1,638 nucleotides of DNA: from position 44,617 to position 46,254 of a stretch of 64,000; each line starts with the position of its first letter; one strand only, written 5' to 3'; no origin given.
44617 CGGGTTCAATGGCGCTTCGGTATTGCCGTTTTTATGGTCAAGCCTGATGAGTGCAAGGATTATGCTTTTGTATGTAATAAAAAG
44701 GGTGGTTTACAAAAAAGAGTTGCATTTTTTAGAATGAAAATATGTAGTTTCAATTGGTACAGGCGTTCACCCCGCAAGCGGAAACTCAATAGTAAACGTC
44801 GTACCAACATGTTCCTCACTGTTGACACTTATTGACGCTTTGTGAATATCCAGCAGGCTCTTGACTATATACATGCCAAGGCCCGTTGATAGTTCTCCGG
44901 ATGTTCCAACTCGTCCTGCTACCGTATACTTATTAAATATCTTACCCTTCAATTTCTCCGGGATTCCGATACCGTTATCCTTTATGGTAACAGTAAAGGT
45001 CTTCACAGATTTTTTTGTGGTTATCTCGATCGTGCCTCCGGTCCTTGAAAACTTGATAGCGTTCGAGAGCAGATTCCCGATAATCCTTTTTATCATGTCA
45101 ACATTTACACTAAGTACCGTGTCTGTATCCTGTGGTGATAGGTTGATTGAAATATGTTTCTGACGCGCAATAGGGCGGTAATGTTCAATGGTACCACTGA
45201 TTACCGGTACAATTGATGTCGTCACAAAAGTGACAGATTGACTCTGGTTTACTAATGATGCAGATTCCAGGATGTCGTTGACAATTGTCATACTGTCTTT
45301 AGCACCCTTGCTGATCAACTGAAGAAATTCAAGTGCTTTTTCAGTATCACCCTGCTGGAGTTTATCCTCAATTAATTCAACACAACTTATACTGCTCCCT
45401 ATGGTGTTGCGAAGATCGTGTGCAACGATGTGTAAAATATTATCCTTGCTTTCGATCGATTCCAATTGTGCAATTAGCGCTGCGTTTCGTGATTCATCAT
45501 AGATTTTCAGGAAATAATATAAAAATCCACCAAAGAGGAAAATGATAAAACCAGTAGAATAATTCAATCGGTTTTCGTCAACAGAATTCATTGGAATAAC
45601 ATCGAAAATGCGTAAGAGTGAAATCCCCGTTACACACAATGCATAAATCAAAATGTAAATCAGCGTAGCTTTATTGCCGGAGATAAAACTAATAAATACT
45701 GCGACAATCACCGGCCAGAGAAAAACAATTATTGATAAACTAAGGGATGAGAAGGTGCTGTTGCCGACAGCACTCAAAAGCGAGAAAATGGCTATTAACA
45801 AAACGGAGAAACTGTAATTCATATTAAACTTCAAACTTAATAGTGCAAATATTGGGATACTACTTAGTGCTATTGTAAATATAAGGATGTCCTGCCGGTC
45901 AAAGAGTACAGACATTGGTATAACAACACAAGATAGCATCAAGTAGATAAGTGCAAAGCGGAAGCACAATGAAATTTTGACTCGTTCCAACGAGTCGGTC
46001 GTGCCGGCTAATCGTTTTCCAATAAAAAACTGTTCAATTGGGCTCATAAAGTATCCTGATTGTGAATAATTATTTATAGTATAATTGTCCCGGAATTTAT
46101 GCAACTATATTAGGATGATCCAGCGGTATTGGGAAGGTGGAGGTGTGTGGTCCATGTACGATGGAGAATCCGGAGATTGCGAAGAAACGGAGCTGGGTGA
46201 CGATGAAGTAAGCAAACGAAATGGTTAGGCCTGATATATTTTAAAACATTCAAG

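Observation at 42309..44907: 139-bp direct repeats (3' end of a histidine-kinase gene) bracket a GC-rich two-gene insert with no recombinase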

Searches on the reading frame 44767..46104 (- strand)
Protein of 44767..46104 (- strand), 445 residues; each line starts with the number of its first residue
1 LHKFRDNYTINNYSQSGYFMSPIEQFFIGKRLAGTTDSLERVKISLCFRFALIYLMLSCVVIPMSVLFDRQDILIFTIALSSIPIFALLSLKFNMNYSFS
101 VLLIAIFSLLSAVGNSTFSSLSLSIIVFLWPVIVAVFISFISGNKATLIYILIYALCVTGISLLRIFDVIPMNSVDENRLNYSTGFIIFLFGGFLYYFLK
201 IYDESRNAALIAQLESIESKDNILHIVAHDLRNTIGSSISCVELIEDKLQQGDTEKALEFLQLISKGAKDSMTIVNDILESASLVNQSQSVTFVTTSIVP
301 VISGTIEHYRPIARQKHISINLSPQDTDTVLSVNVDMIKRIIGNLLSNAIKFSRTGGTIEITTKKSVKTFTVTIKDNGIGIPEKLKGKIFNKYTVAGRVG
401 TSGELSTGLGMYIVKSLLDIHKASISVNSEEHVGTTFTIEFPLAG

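Call 8: search_protein_families(library=pfam, proteins=[window:44767-46104:-], max_evalue=0.01)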
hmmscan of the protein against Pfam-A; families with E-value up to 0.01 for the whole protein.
window:44767-46104:- (445 aa): 3 families
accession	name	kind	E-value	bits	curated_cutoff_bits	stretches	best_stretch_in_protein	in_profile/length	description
PF02518.31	HATPase_c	-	1.4e-23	83.9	26.4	1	336-444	4-110/111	Histidine kinase-, DNA gyrase B-, and HSP90-like ATPase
PF00512.31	HisKA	-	7.2e-05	23.2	26.9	1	220-284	2-63/66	His Kinase A (phospho-acceptor) domain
PF13581.12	HATPase_c_2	-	0.00031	21.2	27.4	1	340-421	34-112/127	Histidine kinase-like ATPase domain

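Call 12: find_related_loci(query=window:44767-46104:-, collection=genome_contigs, flank=10000)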
Query window:44767-46104:- (445 aa) in genome_contigs; peptide patterns used: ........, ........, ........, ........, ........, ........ (x = any residue, [..] = any of these).
55 stretches matched a pattern; 1 encode a relative of the query (tblastn E <= 1e-3); 1 distinct loci.
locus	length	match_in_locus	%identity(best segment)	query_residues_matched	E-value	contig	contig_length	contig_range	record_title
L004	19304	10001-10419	85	306-445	1e-52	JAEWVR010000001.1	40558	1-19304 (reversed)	MAG: Fibrobacteres bacterium isolate OH_SDB_7 k127_1153701, whole genome shotgun sequence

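Call 27: find_homologous_proteins(query=window:44767-46104:-, max_evalue=1e-20)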
Query window:44767-46104:- (445 aa): 464 proteins with E <= 1e-20 among 8000 candidates; the best 120 are listed.
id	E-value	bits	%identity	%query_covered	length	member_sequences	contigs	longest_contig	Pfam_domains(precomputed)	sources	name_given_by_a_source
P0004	1.3e-264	896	100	96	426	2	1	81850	PF02518.32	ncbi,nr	ncbi:MAG: HAMP domain-containing histidine kinase [Fibrobacter sp.]|nr:HAMP domain-containing histid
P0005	4.7e-201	686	75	96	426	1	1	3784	PF02518.32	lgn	-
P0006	2.7e-194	664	74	96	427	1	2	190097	PF02518.32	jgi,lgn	jgi:signal transduction histidine kinase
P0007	1.5e-193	662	73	96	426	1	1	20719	PF02518.32,PF00512.32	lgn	-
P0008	3.0e-186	637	72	96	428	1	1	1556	PF02518.32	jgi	jgi:signal transduction histidine kinase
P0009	3.8e-149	515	78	69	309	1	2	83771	PF02518.32,PF00512.32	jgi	jgi:signal transduction histidine kinase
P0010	1.7e-145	503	83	63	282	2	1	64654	PF02518.32,PF00512.32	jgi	jgi:signal transduction histidine kinase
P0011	1.9e-111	391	45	95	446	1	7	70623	PF02518.32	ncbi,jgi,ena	jgi:signal transduction histidine kinase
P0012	3.7e-104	367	42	94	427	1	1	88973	PF13581.13,PF02518.32,PF00512.32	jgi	jgi:signal transduction histidine kinase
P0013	7.2e-102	360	41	96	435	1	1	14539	PF02518.32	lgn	-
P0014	2.3e-84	302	38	95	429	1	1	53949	PF02518.32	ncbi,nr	ncbi:MAG: HAMP domain-containing histidine kinase [Chitinispirillaceae bacterium]|nr:HAMP domain-con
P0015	3.4e-77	278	53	56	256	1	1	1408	PF02518.32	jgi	jgi:two-component system sensor histidine kinase VicK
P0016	6.4e-50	189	30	96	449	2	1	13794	PF02518.32,PF00512.32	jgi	jgi:signal transduction histidine kinase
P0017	6.0e-47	179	29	96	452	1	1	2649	PF02518.32,PF00512.32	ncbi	-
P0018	9.3e-40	155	40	51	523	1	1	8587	PF02518.32,PF00512.32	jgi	jgi:signal transduction histidine kinase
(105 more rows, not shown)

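Call 28: find_encoding_contigs(protein=P0010, flank=8000, max_places=3)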
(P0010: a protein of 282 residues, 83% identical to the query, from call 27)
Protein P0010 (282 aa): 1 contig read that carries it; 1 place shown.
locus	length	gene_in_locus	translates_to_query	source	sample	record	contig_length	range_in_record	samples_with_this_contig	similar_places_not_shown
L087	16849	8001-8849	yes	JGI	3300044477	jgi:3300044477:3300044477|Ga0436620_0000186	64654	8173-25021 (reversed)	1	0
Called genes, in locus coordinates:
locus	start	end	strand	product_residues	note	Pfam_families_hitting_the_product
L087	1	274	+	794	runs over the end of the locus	PF05226:CHASE2, PF00069:Pkinase, PF07714:PK_Tyr_Ser-Thr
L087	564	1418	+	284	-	PF04055:Radical_SAM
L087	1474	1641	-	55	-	-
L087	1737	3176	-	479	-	PF12838:Fer4_7, PF14697:Fer4_21 (weak), PF25160:LdpA_Fe-S-bd (weak), PF00037:Fer4 (weak), PF12837:Fer4_6 (weak), PF12838:Fer4_7, PF00037:Fer4, PF02906:Fe_hyd_lg_C, +6 more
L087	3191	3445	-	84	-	PF01257:2Fe-2S_thioredx (weak)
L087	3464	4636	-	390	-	PF07228:SpoIIE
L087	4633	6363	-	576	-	PF12837:Fer4_6 (faint), PF12838:Fer4_7, PF13187:Fer4_9 (weak), PF13237:Fer4_10, PF14697:Fer4_21 (weak), PF00037:Fer4 (weak), PF02906:Fe_hyd_lg_C, PF04060:FeS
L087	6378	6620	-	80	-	PF01257:2Fe-2S_thioredx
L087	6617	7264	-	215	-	PF06971:Put_DNA-bind_N, PF02629:CoA_binding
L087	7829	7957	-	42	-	-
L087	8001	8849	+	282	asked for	PF00512:HisKA (weak), PF02518:HATPase_c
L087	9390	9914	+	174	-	PF13302:Acetyltransf_3, PF13420:Acetyltransf_4, PF00583:Acetyltransf_1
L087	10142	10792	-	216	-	PF07700:HNOB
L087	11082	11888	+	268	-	PF00583:Acetyltransf_1 (weak), PF13508:Acetyltransf_7 (weak)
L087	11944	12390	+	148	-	PF13527:Acetyltransf_9 (weak), PF00583:Acetyltransf_1, PF13673:Acetyltransf_10 (weak), PF13508:Acetyltransf_7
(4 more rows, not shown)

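Call 29: find_encoding_contigs(protein=P0009, flank=8000, max_places=3)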
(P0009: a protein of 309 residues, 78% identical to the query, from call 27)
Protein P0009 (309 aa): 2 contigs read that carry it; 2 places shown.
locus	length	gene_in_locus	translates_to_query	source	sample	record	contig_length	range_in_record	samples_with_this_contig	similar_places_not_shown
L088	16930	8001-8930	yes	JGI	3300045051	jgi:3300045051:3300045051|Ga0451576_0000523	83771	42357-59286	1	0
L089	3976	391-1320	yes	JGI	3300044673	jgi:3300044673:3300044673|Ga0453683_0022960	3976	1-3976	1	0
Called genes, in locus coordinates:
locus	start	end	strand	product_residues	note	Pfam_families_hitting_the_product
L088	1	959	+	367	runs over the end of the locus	PF04055:Radical_SAM (weak)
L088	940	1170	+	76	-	-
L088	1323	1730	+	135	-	-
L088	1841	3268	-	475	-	PF12838:Fer4_7, PF25160:LdpA_Fe-S-bd (weak), PF00037:Fer4 (weak), PF12837:Fer4_6 (weak), PF13237:Fer4_10 (weak), PF12838:Fer4_7, PF00037:Fer4, PF02906:Fe_hyd_lg_C, +6 more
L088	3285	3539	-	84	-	PF01257:2Fe-2S_thioredx (weak)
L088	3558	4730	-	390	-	PF07228:SpoIIE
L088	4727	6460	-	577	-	PF12837:Fer4_6 (faint), PF12838:Fer4_7, PF13187:Fer4_9 (weak), PF13237:Fer4_10, PF14697:Fer4_21 (weak), PF00037:Fer4 (weak), PF02906:Fe_hyd_lg_C, PF04060:FeS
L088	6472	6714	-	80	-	PF01257:2Fe-2S_thioredx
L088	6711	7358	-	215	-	PF06971:Put_DNA-bind_N, PF02629:CoA_binding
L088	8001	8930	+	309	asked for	PF00512:HisKA, PF02518:HATPase_c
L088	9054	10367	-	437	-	PF04851:ResIII, PF00270:DEAD, PF00271:Helicase_C, PF03880:DbpA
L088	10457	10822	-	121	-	-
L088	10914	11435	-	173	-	PF07700:HNOB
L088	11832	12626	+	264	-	PF13508:Acetyltransf_7 (weak)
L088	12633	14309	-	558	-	PF02156:Glyco_hydro_26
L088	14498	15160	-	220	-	PF06314:ADC (weak)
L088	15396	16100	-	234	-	PF06314:ADC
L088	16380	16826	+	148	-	PF00583:Acetyltransf_1, PF13508:Acetyltransf_7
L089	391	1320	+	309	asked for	PF00512:HisKA, PF02518:HATPase_c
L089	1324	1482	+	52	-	-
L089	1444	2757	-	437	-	PF04851:ResIII, PF00270:DEAD, PF00271:Helicase_C, PF03880:DbpA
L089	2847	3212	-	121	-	-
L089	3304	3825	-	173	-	PF07700:HNOB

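Call 30: find_encoding_contigs(protein=P0006, flank=8000, max_places=3)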
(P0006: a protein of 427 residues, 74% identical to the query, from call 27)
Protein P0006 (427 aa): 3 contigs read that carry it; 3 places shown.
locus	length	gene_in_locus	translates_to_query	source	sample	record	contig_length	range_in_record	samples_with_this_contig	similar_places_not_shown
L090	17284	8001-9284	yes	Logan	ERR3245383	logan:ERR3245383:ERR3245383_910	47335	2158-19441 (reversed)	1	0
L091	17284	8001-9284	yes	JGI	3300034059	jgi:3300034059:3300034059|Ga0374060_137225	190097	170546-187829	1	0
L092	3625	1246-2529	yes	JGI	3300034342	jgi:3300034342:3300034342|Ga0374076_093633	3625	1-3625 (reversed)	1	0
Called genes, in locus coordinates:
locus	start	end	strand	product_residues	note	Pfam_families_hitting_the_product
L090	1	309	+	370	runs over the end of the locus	-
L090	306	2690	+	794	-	PF05226:CHASE2, PF00069:Pkinase, PF07714:PK_Tyr_Ser-Thr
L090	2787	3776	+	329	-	PF04055:Radical_SAM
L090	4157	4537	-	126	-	-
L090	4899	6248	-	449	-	PF00072:Response_reg, PF00158:Sigma54_activat, PF14532:Sigma54_activ_2, PF07728:AAA_5 (weak), PF25601:AAA_lid_14, PF02954:HTH_8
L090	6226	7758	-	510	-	PF00672:HAMP, PF00512:HisKA, PF02518:HATPase_c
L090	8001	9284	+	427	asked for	PF02518:HATPase_c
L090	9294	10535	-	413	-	PF00270:DEAD, PF04851:ResIII, PF00271:Helicase_C, PF03880:DbpA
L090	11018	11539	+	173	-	PF13302:Acetyltransf_3, PF13420:Acetyltransf_4, PF00583:Acetyltransf_1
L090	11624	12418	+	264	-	PF00583:Acetyltransf_1 (faint)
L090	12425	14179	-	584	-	PF02156:Glyco_hydro_26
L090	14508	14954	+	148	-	PF13527:Acetyltransf_9 (weak), PF00583:Acetyltransf_1, PF13508:Acetyltransf_7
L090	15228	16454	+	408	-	PF00291:PALP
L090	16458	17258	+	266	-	PF00290:Trp_syntA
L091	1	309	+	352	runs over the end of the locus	-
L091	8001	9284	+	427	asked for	PF02518:HATPase_c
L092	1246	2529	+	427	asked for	PF02518:HATPase_c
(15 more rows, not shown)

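Call 31: find_encoding_contigs(protein=P0007, flank=8000, max_places=3)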
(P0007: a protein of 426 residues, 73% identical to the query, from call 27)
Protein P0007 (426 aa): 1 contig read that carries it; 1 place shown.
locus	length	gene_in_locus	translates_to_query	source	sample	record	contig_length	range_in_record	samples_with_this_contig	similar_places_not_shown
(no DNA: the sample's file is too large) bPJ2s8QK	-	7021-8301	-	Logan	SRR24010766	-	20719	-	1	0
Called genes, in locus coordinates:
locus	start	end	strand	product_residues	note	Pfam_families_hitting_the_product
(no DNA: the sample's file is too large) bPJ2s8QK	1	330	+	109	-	?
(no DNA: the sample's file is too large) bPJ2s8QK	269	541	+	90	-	-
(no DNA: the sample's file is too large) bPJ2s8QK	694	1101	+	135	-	-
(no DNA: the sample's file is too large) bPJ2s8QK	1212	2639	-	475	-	PF12838:Fer4_7, PF25160:LdpA_Fe-S-bd (weak), PF00037:Fer4 (weak), PF12837:Fer4_6 (weak), PF13237:Fer4_10 (weak), PF12838:Fer4_7, PF00037:Fer4, PF02906:Fe_hyd_lg_C, +6 more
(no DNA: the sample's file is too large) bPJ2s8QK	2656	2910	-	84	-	PF01257:2Fe-2S_thioredx (weak)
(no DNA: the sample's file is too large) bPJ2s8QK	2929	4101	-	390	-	PF07228:SpoIIE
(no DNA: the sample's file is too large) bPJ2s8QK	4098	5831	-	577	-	PF12837:Fer4_6 (faint), PF12838:Fer4_7, PF13187:Fer4_9 (weak), PF13237:Fer4_10, PF14697:Fer4_21 (weak), PF00037:Fer4 (weak), PF02906:Fe_hyd_lg_C, PF04060:FeS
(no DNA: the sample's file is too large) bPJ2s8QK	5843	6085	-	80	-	PF01257:2Fe-2S_thioredx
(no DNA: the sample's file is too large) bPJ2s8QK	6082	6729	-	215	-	PF06971:Put_DNA-bind_N, PF02629:CoA_binding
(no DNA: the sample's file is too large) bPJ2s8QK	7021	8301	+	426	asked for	PF00512:HisKA, PF02518:HATPase_c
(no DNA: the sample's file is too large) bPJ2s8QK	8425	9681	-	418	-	PF00270:DEAD, PF04851:ResIII, PF00271:Helicase_C, PF03880:DbpA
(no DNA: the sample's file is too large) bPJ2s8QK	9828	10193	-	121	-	-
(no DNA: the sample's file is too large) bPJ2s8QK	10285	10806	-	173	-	PF07700:HNOB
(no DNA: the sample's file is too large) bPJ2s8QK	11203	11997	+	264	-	PF13508:Acetyltransf_7 (weak)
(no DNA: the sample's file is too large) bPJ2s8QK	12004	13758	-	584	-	PF02156:Glyco_hydro_26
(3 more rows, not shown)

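Call 49: search_protein_families(library=ncbifam, proteins=[L093:3282-4511:-, L093:2779-3285:-], max_evalue=0.01)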
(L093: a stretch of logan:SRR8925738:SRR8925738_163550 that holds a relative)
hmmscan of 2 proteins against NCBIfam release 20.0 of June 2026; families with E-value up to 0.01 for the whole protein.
L093:3282-4511:- (409 aa): 2 families
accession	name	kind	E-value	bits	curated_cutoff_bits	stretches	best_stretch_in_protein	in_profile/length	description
TIGR04435.1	restrict_AAA_1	hypoth_equivalog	0.00096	18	300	1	35-179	12-144/568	restriction system-associated AAA family ATPase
TIGR00611.2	recf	equivalog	0.0076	15.5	172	0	68-103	24-57/339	DNA replication/repair protein RecF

L093:2779-3285:- (168 aa): 1 family
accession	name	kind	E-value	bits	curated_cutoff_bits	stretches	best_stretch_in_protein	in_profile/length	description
NF046006.1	MAG6450_fam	subfamily_domain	0.0073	16.8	40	0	146-164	84-102/103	MAG6450 family protein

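Call 50: search_protein_families(library=padloc, proteins=[L093:3282-4511:-, L093:2779-3285:-], max_evalue=0.01)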
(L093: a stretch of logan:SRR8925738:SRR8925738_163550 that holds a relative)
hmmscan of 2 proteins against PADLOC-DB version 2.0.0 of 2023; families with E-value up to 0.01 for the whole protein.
L093:3282-4511:- (409 aa): 48 families (the best 25 are shown)
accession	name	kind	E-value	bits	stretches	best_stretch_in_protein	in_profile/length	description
PDLC02335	AbiLi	-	1.7e-65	219.3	1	22-409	43-287/326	AbiLi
PDLC02980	AriA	-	5.4e-33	113.2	1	69-358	3-304/304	-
PDLC04426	PDC-M12A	-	9.6e-16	56.1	1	28-358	1-324/369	-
PDLC04177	HEC-01A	-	2.3e-11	41.4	1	298-405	284-390/393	-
PDLC04176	HEC-01A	-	4.8e-11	40.6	1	68-183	26-149/371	-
PDLC04608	PDC-M38A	-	2.9e-10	38.4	1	70-372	30-329/367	-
PDLC00289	PtuA1|PtuA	-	3.7e-09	34.1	1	65-375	28-310/404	AAA ATPase domain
PDLC04175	HEC-01A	-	8e-09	33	2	72-153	32-112/363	-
PDLC02979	AriA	-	1.9e-08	32.5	2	35-179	9-135/373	-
PDLC04178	HEC-01A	-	6.2e-08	30.1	2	314-390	291-366/399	-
PDLC04182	HEC-01A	-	3.2e-07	27.7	1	58-149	24-126/406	-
PDLC04391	PDC-M07A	-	5.5e-07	26.9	0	71-92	27-48/412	-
PDLC04570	PDC-M31A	-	5.6e-07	27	1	311-408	290-394/395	-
PDLC02336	AbiLi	-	1.5e-06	26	1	70-166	27-120/340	AbiLi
PDLC04135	mad3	-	2.6e-06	25.2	1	68-141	25-104/374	mads_3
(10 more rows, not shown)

L093:2779-3285:- (168 aa): 0 families

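Call 51: search_protein_families(library=pfam, proteins=[L093:3282-4511:-, L093:2779-3285:-, L095:9381-10004:+, L095:10001-11257:+], max_evalue=0.01)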
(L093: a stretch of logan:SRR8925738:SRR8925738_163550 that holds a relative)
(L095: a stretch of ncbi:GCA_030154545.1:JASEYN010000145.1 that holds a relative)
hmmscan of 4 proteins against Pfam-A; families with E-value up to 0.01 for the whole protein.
L093:3282-4511:- (409 aa): 4 families
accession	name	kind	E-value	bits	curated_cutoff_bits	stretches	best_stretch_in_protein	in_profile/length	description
PF13304.12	AAA_21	-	1.1e-34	121.3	27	1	69-358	3-304/304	AAA domain, putative AbiEii toxin, Type IV TA system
PF13175.12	AAA_15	-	3.5e-06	27.3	32.1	1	312-356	330-373/374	AAA ATPase domain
PF13476.12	AAA_23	-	7.4e-06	27.2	27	1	35-197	5-135/201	AAA domain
PF02463.25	SMC_N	-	0.00015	21.7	40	1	68-88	27-47/220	RecF/RecN/SMC N terminal domain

L093:2779-3285:- (168 aa): 0 families

L095:9381-10004:+ (207 aa): 1 family
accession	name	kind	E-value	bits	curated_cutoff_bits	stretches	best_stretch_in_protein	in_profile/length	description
PF13505.12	OMP_b-brl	-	0.0025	18.4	28.7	1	79-161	82-152/175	Outer membrane protein beta-barrel domain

L095:10001-11257:+ (418 aa): 1 family
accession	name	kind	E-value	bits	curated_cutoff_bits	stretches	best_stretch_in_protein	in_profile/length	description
PF04187.18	Cofac_haem_bdg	-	0.0081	16.6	27.7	0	86-120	2-36/213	Haem-binding uptake, Tiki superfamily, ChaN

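Call 60: find_encoding_contigs(protein=P0008, flank=5000, max_places=3)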
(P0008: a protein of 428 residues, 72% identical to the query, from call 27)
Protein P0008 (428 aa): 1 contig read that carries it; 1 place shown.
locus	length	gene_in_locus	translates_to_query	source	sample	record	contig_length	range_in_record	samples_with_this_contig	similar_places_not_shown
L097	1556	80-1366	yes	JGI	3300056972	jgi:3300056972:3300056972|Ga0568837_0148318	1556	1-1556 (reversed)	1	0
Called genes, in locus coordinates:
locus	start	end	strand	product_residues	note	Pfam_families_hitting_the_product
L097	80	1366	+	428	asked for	PF02518:HATPase_c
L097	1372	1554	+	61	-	?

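Call 61: find_encoding_contigs(protein=P0005, flank=5000, max_places=3)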
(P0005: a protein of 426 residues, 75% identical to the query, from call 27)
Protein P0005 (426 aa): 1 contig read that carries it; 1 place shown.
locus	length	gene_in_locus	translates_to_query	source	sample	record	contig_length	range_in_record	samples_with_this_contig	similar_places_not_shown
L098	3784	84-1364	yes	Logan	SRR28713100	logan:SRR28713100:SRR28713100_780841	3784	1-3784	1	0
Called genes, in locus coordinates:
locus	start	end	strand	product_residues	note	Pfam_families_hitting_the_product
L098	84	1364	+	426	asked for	PF02518:HATPase_c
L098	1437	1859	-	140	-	-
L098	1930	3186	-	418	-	PF00270:DEAD, PF04851:ResIII, PF00271:Helicase_C, PF03880:DbpA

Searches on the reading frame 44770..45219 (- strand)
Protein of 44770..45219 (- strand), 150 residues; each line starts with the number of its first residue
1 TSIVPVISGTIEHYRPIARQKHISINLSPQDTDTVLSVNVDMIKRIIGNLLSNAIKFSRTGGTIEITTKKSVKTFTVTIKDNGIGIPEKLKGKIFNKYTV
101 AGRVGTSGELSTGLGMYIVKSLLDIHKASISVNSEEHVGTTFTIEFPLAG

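Call 25: find_related_loci(query=window:44770-45219:-, collection=metagenome_contigs, flank=10000)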
Query window:44770-45219:- (150 aa) in metagenome_contigs; peptide patterns used: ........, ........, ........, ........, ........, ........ (x = any residue, [..] = any of these).
478 stretches matched a pattern; 238 encode a relative of the query (tblastn E <= 1e-3); the best 80 are kept; 80 distinct loci.
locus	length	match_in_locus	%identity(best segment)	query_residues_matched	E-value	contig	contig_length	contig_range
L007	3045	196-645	100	1-150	9e-99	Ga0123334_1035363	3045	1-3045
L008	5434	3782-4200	85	11-150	9e-51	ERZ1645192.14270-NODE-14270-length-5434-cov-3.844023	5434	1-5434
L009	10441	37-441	36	16-150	1e-23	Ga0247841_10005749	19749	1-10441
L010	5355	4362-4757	39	17-150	3e-23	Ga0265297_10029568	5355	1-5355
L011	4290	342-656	45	46-150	1e-22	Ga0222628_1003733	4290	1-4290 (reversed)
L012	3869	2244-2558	45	46-150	2e-22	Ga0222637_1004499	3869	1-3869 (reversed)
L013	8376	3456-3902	32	2-150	2e-22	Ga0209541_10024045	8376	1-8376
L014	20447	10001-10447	34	3-150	3e-22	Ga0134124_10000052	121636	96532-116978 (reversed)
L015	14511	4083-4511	38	7-148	3e-22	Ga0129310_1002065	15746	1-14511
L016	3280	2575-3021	32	2-150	4e-22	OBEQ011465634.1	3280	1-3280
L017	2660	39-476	31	2-147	7e-22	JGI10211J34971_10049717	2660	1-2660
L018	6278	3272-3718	32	2-150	2e-21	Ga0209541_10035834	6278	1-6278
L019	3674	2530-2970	31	2-148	2e-21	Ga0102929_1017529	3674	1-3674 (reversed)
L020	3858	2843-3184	40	37-150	2e-21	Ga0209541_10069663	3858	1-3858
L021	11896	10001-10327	39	42-150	3e-21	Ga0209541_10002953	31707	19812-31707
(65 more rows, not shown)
